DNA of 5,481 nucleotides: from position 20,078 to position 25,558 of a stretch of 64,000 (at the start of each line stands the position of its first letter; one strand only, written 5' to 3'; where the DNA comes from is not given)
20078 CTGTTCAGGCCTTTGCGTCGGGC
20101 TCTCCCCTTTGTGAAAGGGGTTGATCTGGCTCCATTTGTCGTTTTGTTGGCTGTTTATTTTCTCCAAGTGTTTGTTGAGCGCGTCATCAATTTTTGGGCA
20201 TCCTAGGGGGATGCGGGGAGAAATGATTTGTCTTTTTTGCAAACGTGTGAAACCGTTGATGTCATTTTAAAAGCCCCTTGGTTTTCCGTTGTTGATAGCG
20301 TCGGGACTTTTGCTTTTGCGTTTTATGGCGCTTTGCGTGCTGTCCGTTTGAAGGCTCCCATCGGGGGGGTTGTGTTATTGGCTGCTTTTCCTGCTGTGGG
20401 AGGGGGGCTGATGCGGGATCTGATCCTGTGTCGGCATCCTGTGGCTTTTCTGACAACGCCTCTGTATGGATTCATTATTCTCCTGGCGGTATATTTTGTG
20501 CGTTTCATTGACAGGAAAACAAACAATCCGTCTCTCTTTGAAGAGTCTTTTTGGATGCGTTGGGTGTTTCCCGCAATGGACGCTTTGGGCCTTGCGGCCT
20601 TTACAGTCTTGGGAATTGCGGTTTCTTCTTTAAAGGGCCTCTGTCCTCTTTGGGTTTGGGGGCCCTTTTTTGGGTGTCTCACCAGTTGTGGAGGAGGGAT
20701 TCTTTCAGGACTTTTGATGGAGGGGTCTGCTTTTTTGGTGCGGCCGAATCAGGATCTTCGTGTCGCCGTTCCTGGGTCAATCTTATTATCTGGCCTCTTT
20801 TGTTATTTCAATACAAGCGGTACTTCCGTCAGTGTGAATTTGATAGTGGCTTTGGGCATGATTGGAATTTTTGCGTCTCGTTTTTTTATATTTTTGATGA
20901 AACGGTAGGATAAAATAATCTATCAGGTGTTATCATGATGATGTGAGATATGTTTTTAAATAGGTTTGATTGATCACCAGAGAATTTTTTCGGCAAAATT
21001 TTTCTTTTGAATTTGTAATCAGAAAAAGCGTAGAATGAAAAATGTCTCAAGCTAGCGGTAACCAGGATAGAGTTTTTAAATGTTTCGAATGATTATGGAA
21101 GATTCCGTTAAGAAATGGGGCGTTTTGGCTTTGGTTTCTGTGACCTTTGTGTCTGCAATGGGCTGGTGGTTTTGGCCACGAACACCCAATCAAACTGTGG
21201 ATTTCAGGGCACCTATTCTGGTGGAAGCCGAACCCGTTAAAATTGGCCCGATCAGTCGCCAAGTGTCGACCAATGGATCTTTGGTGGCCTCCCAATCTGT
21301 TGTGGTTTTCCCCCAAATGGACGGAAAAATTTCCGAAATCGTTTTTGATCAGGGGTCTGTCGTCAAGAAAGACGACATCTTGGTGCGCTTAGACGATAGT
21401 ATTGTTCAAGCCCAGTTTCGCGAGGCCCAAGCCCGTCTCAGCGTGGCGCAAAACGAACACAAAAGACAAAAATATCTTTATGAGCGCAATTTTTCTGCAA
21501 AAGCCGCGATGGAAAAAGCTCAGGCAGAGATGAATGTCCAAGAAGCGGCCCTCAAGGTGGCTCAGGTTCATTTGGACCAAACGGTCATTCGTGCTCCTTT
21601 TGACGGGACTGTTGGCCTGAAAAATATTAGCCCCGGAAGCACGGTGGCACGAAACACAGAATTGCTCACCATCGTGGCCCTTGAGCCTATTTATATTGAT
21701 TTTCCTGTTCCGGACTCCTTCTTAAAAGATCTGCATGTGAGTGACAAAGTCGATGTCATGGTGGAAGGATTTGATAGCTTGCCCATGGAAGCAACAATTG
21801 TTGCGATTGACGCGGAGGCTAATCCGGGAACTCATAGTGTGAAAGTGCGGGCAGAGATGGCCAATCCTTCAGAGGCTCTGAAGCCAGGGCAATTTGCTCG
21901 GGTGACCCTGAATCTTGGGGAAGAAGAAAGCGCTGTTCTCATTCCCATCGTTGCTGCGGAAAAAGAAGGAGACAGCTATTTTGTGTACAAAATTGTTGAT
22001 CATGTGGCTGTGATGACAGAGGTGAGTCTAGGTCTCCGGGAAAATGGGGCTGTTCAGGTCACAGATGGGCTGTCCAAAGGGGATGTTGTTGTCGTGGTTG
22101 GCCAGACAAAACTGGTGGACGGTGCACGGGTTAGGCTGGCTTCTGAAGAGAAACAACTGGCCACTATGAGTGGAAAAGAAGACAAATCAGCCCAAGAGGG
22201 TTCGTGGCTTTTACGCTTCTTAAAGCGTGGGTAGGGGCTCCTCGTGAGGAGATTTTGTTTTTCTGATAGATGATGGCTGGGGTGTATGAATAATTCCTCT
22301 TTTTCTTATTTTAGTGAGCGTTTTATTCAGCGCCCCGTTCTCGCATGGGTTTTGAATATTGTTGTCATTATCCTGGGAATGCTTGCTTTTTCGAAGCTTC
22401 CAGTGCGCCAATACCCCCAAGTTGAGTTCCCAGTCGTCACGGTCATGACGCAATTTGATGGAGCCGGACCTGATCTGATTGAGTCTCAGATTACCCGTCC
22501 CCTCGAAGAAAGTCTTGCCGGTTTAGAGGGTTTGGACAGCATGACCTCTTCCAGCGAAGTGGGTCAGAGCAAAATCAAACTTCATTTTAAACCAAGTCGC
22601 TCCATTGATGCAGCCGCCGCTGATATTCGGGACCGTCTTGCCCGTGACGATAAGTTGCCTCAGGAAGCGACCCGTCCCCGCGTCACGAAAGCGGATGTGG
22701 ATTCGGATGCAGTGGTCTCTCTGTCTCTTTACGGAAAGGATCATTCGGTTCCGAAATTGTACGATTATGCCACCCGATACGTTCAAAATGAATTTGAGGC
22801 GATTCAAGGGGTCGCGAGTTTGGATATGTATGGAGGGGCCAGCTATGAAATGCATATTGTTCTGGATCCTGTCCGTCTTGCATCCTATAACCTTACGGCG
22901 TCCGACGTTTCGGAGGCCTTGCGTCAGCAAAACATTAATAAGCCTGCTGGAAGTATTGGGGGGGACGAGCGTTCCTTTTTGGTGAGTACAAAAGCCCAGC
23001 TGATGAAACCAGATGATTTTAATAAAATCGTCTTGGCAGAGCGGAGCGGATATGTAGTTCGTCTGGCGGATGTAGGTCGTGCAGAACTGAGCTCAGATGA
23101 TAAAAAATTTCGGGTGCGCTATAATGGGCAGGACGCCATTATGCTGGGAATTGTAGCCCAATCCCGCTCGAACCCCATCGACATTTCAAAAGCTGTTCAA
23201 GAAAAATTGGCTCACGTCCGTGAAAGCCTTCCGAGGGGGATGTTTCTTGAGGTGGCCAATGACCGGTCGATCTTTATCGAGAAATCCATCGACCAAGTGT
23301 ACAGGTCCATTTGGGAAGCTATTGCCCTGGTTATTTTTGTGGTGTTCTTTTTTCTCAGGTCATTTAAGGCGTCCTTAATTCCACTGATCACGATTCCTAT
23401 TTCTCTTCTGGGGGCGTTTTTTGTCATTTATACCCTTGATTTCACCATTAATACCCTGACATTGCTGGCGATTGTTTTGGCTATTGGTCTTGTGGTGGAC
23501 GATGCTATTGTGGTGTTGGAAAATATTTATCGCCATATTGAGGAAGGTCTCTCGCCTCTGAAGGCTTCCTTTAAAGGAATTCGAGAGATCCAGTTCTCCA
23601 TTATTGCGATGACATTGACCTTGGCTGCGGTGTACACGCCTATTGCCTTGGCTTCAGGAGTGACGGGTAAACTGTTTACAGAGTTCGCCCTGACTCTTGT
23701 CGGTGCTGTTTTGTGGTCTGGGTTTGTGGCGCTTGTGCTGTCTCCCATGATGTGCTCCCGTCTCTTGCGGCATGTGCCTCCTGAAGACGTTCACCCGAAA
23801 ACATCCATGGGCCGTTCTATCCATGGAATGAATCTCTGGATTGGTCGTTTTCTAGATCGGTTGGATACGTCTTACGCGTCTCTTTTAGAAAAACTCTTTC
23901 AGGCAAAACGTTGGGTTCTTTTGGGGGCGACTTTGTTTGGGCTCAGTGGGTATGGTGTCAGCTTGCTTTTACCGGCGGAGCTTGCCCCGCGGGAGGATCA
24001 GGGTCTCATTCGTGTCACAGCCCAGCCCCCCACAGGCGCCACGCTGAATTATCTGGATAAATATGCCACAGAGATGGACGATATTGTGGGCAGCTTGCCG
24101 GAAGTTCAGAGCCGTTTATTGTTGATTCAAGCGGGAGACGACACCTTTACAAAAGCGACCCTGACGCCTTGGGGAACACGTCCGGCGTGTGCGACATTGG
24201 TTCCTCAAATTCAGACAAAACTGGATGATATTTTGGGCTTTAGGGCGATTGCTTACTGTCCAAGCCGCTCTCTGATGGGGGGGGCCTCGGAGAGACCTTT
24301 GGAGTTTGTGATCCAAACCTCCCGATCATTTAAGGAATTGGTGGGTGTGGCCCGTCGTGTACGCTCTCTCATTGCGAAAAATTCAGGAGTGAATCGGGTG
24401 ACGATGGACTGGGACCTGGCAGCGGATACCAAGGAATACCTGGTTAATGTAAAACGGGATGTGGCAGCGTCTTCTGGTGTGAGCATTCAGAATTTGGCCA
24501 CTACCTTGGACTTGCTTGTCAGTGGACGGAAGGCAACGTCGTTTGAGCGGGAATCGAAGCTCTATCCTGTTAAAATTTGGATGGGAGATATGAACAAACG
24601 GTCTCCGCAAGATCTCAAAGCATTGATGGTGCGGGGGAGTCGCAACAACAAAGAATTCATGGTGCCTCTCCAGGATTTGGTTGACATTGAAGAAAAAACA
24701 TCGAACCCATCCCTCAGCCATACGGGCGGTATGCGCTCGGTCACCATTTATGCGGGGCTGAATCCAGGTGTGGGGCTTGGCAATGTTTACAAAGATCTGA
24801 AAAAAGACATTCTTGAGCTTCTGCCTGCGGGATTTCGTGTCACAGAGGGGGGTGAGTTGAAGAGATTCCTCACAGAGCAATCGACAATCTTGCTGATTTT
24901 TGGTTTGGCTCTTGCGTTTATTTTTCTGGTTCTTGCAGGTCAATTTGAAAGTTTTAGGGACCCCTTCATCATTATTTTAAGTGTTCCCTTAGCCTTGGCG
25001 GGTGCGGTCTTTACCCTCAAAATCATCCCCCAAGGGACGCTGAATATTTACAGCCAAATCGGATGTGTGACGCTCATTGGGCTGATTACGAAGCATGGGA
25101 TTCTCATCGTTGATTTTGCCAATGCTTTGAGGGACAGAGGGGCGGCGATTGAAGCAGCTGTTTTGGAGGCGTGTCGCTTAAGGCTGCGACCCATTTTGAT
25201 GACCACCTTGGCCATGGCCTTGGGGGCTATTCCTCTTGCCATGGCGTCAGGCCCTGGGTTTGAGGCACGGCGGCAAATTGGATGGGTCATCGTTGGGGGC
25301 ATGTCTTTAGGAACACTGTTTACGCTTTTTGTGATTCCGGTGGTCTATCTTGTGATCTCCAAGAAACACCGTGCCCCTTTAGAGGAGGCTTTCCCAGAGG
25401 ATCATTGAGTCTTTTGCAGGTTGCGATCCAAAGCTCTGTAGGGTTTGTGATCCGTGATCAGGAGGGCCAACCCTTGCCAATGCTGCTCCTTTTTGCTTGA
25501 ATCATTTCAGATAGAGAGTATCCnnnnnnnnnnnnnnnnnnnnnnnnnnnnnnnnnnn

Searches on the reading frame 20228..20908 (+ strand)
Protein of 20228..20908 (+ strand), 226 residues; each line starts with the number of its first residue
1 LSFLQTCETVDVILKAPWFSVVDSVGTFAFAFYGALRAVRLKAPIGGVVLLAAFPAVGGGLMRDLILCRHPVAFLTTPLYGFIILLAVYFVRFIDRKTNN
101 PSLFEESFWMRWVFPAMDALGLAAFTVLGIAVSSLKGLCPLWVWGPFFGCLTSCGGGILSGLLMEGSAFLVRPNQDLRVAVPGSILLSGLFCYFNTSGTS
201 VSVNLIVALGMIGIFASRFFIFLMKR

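Call 6: search_protein_families(library=pfam, proteins=[window:20228-20908:+], max_evalue=0.01)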
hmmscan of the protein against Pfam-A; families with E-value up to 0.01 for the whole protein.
window:20228-20908:+ (226 aa): 1 family
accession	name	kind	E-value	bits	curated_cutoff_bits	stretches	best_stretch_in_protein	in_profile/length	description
PF03458.18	Gly_transporter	-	5.5e-22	77.9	23.5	2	21-94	2-76/78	Glycine transporter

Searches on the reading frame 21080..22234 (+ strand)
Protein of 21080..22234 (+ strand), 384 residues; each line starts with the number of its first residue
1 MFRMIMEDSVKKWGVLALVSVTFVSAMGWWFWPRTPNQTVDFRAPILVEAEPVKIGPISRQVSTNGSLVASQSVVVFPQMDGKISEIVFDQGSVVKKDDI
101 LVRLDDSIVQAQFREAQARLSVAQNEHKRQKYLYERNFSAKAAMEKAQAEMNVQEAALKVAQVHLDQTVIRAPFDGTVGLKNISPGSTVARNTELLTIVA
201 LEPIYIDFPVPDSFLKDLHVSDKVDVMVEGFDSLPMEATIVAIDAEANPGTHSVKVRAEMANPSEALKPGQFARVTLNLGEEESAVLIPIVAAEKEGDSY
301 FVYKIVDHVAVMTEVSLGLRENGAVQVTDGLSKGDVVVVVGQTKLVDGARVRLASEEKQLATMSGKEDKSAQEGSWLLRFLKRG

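Call 6: search_protein_families(library=pfam, proteins=[window:21080-22234:+], max_evalue=0.01)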
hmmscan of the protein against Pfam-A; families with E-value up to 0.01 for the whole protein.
window:21080-22234:+ (384 aa): 4 families
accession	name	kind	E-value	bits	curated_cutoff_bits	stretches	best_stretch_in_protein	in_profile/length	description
PF16576.10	HlyD_D23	-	1.8e-25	90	30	1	58-273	2-214/214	Barrel-sandwich domain of CusB or HlyD membrane-fusion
PF13437.12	HlyD_3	-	5.2e-16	59.8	22.2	1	169-270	1-106/106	HlyD family secretion protein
PF13533.13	Biotin_lipoyl_2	-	0.00044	20.4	29.8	1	75-105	2-32/32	Biotin-lipoyl like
PF00364.28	Biotin_lipoyl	-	0.0012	19.1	22.1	0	79-104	48-73/73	Biotin-requiring enzyme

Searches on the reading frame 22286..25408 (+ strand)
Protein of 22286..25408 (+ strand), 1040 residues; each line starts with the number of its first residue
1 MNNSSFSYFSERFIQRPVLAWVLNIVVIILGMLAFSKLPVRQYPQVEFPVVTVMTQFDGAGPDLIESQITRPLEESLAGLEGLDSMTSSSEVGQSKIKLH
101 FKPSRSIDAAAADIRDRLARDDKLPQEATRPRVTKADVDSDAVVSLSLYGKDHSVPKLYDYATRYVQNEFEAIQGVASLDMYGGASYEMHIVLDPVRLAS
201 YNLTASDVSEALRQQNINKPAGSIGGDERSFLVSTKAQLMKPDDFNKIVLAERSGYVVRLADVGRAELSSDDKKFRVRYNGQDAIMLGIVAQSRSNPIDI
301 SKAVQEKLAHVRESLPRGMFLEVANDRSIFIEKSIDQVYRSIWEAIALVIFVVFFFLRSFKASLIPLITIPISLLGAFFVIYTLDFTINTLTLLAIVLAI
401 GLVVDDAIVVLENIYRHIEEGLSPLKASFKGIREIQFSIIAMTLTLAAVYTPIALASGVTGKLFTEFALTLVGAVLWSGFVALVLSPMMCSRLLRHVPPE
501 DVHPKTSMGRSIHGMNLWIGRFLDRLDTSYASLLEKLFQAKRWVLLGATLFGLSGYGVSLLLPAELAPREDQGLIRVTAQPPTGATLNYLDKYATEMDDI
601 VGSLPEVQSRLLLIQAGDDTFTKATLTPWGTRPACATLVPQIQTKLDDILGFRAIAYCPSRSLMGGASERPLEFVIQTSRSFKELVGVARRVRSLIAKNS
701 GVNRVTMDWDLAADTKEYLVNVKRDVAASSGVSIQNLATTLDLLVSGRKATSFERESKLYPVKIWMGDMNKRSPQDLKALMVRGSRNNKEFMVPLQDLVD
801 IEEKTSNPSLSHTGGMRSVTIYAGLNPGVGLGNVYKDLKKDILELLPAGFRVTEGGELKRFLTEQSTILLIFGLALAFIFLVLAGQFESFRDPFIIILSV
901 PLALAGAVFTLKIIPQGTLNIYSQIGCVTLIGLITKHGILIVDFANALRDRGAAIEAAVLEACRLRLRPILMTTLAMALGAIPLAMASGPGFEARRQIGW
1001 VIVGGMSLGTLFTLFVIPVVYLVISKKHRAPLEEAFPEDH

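Call 6: search_protein_families(library=pfam, proteins=[window:22286-25408:+], max_evalue=0.01)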
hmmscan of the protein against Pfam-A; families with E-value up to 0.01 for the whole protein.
window:22286-25408:+ (1040 aa): 2 families
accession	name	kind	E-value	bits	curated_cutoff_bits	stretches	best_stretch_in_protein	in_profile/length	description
PF00873.25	ACR_tran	-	4.1e-268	892.6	28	1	10-1024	2-1020/1021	AcrB/AcrD/AcrF family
PF03176.21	MMPL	-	5.2e-14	52.4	20.5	2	782-1027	54-305/333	MMPL family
